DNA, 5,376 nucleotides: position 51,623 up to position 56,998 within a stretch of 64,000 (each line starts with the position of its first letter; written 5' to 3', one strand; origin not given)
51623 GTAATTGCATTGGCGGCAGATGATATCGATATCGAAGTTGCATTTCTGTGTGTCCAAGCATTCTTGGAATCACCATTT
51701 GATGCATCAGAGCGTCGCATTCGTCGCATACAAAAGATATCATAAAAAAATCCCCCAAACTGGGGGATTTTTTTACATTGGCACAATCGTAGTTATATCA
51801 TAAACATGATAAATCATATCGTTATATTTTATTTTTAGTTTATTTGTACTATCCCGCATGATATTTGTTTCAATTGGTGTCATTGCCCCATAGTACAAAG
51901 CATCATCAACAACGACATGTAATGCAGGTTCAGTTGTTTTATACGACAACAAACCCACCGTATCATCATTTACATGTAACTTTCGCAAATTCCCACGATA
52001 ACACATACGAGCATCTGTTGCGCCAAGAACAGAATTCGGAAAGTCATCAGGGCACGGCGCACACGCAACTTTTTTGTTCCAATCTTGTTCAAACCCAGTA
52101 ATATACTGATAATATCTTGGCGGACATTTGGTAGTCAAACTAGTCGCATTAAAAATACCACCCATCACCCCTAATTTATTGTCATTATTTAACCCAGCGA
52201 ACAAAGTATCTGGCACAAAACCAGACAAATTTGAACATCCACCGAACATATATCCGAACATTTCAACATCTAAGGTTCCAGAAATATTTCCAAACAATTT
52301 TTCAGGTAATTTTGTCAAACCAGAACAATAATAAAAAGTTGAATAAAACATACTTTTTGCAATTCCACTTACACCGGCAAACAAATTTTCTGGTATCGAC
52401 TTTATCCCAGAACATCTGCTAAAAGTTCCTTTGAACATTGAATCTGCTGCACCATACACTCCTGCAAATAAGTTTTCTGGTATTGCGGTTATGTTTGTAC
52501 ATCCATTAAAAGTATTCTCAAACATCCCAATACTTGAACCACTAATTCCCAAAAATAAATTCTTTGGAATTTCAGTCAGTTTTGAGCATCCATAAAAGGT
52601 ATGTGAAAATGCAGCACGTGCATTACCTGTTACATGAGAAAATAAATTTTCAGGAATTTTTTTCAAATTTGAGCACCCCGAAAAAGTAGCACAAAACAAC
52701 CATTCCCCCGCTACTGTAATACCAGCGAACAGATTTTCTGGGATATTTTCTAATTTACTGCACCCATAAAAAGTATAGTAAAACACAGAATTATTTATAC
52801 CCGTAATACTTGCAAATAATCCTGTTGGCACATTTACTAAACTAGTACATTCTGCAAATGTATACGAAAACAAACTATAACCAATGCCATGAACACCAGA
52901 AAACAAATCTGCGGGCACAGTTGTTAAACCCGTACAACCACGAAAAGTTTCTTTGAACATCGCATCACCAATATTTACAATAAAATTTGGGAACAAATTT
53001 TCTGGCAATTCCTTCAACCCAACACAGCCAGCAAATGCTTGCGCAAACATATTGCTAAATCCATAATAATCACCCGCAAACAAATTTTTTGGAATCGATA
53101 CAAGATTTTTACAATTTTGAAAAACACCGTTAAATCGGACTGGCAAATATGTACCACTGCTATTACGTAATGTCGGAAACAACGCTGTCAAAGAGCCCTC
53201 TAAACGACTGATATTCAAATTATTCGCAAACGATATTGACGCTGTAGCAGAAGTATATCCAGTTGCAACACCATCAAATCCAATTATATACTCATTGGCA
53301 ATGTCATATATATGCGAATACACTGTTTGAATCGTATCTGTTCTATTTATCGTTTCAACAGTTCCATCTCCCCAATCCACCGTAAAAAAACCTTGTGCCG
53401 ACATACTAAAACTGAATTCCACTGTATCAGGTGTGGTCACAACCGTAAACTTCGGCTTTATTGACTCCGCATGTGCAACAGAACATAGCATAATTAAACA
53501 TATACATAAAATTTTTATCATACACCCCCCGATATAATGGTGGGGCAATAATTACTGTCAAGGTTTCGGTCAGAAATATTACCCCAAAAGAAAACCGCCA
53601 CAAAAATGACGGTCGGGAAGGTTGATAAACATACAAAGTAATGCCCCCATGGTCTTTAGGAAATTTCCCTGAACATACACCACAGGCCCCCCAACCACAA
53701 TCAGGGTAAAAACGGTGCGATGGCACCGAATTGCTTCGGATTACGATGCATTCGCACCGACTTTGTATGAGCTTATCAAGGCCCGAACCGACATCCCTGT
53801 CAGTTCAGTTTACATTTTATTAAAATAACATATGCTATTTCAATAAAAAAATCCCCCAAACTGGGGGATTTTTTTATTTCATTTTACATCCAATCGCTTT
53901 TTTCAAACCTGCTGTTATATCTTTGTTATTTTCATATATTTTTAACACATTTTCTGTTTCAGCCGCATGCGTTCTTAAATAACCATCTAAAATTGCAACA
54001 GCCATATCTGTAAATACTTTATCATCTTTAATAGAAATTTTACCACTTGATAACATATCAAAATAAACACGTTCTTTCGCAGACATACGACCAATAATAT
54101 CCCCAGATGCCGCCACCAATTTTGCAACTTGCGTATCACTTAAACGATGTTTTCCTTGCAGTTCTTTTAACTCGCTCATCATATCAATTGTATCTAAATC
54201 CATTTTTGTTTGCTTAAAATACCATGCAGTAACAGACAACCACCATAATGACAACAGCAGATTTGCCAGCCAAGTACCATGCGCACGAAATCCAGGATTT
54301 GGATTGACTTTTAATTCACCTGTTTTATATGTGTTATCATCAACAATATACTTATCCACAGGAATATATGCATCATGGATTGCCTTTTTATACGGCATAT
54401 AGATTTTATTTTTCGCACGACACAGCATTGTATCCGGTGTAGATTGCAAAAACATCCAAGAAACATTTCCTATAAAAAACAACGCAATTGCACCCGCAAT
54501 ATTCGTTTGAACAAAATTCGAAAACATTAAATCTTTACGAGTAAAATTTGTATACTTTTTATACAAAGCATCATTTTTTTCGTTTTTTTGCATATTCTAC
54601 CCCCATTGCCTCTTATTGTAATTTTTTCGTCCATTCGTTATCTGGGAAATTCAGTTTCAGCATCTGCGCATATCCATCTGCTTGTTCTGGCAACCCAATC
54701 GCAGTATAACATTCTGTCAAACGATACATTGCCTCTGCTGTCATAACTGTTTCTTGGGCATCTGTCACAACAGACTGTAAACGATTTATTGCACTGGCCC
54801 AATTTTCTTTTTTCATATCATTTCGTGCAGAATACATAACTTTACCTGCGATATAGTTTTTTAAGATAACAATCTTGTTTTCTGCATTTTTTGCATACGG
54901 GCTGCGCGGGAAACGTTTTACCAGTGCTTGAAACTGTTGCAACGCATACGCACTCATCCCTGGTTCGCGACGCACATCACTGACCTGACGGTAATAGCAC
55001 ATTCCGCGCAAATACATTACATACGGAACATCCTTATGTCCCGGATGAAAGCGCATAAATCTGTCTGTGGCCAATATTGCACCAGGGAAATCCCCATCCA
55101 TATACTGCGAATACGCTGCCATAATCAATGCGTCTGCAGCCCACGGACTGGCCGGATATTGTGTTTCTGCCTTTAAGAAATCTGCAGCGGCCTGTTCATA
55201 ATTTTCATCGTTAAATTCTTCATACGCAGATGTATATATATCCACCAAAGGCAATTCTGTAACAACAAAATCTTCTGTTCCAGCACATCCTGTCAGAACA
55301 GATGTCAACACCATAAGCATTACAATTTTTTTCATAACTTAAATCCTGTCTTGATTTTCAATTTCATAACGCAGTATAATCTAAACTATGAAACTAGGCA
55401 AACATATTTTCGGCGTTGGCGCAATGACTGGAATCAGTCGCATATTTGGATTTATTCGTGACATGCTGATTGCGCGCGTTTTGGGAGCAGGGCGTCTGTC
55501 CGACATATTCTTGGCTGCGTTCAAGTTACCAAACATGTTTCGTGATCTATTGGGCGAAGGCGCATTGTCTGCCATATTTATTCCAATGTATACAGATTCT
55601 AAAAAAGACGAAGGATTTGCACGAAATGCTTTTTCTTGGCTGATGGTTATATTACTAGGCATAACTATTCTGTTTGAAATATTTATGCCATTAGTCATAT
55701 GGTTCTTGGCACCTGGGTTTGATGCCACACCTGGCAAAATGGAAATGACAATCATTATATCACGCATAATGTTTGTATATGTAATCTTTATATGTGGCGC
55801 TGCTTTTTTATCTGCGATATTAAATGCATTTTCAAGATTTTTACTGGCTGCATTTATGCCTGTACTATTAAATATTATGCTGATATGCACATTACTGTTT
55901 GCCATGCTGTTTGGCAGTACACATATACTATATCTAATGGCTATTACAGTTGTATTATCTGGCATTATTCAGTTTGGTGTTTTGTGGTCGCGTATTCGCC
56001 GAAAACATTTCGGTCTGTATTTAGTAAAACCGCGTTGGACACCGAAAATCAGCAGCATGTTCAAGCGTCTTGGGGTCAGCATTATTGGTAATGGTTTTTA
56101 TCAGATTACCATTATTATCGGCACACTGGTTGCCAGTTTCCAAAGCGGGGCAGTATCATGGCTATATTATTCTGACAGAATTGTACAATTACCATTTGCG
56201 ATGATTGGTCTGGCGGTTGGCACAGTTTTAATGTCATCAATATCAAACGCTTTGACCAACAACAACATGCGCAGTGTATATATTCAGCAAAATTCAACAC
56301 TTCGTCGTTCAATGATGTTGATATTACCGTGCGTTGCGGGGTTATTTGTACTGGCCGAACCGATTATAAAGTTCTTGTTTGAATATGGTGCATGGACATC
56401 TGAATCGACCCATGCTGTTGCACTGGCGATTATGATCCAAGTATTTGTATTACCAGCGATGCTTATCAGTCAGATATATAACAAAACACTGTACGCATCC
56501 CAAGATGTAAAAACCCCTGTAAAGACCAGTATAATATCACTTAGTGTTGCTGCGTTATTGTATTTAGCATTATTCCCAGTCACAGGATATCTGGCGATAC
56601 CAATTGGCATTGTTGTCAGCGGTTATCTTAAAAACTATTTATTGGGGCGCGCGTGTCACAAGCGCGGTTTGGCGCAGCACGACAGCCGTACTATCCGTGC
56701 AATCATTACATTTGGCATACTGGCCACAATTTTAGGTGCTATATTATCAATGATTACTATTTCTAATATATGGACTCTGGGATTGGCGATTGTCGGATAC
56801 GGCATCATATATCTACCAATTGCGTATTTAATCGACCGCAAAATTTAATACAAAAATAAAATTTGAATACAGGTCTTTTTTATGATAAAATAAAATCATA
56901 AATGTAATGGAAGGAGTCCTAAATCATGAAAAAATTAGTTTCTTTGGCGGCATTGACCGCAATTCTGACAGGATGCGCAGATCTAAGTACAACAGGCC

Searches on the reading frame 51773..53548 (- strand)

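Call 28: search_protein_families(library=ncbifam, proteins=[window:51773-53548:-], max_evalue=0.01)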
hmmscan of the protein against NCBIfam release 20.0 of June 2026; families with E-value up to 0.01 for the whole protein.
window:51773-53548:- (591 aa): 1 family
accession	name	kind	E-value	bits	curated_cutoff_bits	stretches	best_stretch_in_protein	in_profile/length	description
TIGR02167.2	Liste_lipo_26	repeat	9.6e-19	66.7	30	0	317-328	1-12/26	PARCEL repeat-containing surface protein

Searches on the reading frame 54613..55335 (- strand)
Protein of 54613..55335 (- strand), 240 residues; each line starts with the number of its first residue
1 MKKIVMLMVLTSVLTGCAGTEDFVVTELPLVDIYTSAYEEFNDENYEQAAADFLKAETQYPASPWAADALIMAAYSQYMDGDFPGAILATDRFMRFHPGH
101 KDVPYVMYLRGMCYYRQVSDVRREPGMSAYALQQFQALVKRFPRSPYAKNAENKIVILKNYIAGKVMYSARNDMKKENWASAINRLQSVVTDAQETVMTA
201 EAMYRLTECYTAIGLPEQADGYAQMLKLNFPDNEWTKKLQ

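Call 28: search_protein_families(library=ncbifam, proteins=[window:54613-55335:-], max_evalue=0.01)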
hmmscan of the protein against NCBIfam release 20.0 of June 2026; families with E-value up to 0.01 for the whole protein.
window:54613-55335:- (240 aa): 5 families
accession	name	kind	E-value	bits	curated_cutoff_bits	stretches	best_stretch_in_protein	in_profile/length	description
TIGR03302.1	OM_YfiO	subfamily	6.3e-68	228.8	81.4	1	1-235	1-238/239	outer membrane protein assembly factor BamD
NF008119.0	PRK10866.1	equivalog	2.7e-34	119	363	1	1-229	4-241/243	outer membrane protein assembly factor BamD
TIGR02795.1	tol_pal_ybgF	equivalog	1.7e-15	57.6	90.1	2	33-154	5-118/119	tol-pal system protein YbgF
NF052312.1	T9SS_PorW_SprE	equivalog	3.7e-12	45.7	250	1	133-239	521-622/716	type IX secretion system periplasmic lipoprotein PorW/SprE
TIGR02552.1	LcrH_SycD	equivalog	0.0014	18.4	104.8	0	27-116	15-98/136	SycD/LcrH family type III secretion system chaperone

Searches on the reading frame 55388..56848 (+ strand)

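Call 28: search_protein_families(library=ncbifam, proteins=[window:55388-56848:+], max_evalue=0.01)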
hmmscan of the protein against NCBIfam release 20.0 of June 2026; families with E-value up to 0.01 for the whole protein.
window:55388-56848:+ (486 aa): 1 family
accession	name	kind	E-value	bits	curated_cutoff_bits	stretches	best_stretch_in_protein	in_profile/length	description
TIGR01695.1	murJ_mviN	equivalog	1.8e-89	300.8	235.55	1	9-475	8-485/506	murein biosynthesis integral membrane protein MurJ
